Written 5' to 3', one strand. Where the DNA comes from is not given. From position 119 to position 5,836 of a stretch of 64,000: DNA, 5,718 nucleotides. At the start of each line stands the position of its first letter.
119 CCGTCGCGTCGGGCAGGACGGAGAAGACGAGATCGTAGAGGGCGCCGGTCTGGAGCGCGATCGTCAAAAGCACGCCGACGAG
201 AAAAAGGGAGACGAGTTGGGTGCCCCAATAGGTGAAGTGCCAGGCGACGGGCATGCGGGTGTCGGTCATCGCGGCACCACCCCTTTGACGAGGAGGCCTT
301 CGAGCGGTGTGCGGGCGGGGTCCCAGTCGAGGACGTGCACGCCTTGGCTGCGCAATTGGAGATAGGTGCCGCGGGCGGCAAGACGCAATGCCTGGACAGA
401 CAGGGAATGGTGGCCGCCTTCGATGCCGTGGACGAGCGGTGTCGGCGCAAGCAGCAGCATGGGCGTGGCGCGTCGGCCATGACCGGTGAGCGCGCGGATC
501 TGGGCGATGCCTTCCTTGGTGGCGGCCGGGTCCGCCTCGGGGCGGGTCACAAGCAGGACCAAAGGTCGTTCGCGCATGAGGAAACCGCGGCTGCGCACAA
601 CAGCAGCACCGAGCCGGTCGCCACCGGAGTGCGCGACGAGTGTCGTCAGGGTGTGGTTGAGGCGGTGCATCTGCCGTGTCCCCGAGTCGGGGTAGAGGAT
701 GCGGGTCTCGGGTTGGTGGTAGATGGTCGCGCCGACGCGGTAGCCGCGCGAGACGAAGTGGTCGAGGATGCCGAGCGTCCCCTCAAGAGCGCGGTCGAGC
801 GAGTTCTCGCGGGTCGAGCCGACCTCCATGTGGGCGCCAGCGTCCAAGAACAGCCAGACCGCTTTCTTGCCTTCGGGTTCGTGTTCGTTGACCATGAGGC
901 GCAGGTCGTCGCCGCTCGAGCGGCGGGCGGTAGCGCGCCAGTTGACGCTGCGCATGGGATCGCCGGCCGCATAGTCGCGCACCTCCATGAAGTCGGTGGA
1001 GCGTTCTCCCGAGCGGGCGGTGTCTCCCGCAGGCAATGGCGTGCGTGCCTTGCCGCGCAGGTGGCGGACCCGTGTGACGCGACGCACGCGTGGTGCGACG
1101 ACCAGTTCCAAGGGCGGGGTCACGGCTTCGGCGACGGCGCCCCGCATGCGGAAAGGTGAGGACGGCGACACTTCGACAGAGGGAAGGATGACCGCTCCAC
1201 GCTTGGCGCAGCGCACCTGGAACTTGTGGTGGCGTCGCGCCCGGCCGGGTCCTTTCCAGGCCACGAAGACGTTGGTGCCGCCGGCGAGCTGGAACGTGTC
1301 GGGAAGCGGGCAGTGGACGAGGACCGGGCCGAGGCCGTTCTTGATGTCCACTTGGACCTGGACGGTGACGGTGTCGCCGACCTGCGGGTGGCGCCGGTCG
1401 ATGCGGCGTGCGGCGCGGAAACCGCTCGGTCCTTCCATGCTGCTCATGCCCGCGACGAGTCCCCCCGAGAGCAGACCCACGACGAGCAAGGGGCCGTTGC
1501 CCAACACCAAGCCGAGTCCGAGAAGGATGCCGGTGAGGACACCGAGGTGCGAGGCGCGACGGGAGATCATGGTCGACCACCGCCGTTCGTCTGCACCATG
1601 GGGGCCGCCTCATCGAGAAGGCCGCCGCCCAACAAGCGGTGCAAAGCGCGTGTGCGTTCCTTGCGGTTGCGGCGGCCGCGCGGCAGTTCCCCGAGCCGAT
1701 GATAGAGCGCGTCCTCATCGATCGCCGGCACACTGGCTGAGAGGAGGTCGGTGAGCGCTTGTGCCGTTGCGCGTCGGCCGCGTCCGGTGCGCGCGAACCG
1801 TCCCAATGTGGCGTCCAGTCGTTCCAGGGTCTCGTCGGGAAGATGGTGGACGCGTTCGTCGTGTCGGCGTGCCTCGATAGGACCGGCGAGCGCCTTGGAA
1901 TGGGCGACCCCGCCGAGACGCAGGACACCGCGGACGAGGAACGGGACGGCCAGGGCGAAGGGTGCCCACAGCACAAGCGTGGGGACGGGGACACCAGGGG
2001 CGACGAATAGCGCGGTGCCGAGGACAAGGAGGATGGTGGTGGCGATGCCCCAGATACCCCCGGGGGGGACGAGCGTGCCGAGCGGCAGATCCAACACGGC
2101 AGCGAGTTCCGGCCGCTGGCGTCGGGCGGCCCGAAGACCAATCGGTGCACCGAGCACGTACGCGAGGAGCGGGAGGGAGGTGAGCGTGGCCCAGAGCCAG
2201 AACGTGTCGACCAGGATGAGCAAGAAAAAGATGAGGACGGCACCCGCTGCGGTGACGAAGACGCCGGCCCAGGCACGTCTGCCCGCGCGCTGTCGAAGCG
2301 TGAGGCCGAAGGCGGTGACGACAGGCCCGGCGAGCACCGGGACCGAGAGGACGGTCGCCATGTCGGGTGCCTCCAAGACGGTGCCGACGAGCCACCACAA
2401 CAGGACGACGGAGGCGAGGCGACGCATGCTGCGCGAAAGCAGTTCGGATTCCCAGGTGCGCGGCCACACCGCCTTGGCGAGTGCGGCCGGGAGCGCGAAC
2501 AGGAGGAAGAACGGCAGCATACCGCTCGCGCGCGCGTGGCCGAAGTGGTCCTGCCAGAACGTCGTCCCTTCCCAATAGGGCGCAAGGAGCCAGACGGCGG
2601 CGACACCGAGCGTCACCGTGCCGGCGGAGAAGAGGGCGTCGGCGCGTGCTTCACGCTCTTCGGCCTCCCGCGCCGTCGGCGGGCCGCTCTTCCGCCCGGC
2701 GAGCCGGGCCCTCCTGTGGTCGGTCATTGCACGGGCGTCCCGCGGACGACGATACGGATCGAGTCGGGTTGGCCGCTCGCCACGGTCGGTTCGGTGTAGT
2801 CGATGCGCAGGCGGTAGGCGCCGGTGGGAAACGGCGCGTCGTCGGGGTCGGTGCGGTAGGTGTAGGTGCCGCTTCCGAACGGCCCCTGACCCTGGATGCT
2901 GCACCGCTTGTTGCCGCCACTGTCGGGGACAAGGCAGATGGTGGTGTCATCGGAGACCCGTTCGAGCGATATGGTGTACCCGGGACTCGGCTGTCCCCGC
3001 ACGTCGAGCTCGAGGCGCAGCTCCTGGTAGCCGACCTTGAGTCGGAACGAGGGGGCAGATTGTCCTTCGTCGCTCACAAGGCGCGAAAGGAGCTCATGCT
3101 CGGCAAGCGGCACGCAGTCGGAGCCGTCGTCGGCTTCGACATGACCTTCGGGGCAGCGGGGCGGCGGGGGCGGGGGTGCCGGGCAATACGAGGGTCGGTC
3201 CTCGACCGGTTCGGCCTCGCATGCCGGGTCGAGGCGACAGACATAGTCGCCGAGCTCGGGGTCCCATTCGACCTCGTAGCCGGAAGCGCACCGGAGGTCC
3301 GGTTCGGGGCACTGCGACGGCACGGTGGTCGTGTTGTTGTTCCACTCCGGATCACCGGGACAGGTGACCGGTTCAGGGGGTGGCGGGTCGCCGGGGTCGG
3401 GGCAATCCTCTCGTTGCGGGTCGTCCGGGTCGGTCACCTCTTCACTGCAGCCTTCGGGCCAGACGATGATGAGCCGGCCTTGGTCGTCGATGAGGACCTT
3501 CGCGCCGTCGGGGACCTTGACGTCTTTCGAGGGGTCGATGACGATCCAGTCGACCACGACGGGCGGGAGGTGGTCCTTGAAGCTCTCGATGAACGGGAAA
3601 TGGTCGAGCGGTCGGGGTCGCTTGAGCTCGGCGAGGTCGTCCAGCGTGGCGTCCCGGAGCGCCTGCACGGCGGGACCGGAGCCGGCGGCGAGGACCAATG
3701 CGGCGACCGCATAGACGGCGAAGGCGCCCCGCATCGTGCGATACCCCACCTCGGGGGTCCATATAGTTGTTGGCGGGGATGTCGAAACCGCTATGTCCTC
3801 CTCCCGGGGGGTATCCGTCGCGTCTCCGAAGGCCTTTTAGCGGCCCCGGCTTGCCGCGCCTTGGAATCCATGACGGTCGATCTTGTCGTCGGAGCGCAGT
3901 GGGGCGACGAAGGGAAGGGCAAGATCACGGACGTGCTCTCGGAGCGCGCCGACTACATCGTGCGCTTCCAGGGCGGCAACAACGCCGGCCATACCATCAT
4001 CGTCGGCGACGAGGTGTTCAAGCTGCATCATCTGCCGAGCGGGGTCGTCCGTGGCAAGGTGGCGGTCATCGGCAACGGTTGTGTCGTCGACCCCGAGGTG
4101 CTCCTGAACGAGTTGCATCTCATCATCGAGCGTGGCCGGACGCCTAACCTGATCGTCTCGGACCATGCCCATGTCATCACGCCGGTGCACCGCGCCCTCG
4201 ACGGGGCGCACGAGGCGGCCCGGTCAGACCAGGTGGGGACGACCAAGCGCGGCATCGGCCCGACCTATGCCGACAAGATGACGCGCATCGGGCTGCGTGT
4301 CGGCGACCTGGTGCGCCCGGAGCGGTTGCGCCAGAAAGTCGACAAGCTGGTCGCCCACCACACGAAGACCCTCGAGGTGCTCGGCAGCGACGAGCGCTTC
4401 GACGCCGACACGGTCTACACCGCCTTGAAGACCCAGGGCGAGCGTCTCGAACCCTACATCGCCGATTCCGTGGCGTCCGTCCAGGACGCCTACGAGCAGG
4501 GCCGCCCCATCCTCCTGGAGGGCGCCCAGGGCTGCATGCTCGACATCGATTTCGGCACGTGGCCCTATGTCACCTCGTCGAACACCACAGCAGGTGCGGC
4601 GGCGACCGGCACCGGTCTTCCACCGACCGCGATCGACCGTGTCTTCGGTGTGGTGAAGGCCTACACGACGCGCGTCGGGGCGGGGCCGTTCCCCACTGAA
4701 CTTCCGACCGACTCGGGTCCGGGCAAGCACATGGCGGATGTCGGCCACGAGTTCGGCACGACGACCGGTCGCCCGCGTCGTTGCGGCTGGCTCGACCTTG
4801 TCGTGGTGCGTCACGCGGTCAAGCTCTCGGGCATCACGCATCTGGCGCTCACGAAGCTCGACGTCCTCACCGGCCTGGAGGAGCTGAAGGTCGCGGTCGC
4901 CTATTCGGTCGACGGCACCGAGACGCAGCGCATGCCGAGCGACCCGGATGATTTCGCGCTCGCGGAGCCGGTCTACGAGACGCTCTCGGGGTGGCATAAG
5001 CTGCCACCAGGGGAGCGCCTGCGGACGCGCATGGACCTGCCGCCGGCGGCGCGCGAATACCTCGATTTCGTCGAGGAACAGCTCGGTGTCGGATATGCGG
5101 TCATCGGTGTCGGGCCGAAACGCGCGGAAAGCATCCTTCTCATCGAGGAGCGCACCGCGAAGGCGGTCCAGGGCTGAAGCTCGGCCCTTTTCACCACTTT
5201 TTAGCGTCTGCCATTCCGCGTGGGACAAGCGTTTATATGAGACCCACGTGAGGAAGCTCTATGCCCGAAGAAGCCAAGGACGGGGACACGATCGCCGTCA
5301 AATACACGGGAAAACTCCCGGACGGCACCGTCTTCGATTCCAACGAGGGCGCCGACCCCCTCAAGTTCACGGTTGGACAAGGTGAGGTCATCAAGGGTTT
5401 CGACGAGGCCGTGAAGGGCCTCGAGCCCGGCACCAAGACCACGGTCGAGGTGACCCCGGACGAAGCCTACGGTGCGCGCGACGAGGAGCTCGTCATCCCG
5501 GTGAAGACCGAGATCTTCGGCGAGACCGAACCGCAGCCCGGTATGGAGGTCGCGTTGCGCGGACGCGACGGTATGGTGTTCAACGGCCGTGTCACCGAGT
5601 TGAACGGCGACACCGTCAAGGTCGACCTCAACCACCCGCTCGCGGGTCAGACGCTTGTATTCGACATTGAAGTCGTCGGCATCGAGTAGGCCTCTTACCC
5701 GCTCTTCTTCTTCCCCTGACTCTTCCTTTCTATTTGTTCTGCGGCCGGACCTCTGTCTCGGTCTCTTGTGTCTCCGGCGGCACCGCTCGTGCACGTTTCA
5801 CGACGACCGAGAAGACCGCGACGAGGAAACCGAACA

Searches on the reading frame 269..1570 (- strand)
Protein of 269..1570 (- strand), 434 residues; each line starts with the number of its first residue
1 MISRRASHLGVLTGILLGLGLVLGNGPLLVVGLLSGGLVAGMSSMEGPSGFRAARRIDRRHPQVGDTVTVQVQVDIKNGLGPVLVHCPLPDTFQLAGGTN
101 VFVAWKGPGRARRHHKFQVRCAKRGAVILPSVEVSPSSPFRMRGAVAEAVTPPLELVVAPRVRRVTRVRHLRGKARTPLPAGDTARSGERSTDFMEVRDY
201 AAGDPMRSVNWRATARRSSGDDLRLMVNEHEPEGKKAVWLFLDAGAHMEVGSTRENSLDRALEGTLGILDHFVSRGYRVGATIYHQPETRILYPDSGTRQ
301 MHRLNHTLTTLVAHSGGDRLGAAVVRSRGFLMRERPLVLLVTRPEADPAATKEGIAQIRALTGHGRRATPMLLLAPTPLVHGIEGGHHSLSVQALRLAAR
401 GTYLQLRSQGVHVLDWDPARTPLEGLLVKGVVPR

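Call 44: search_protein_families(library=pfam, proteins=[window:269-1570:-], max_evalue=0.0001)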
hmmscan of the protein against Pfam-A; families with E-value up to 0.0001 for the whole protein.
window:269-1570:- (434 aa): 1 family
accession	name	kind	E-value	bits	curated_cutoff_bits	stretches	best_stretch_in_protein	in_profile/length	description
PF01882.25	DUF58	-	3e-12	46.7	23.4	1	196-323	1-123/216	Protein of unknown function DUF58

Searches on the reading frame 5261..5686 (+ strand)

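Call 44: search_protein_families(library=pfam, proteins=[window:5261-5686:+], max_evalue=0.0001)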
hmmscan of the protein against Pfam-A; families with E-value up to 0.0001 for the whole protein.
window:5261-5686:+ (142 aa): 2 families
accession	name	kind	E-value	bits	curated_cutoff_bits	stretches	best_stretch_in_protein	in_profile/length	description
PF00254.34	FKBP_C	-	5.9e-25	87.9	21.1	1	3-138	3-93/94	FKBP-type peptidyl-prolyl cis-trans isomerase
PF22199.2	FKBP26_IF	-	1.4e-05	25.4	27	1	90-127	14-46/46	FKBP26, IF domain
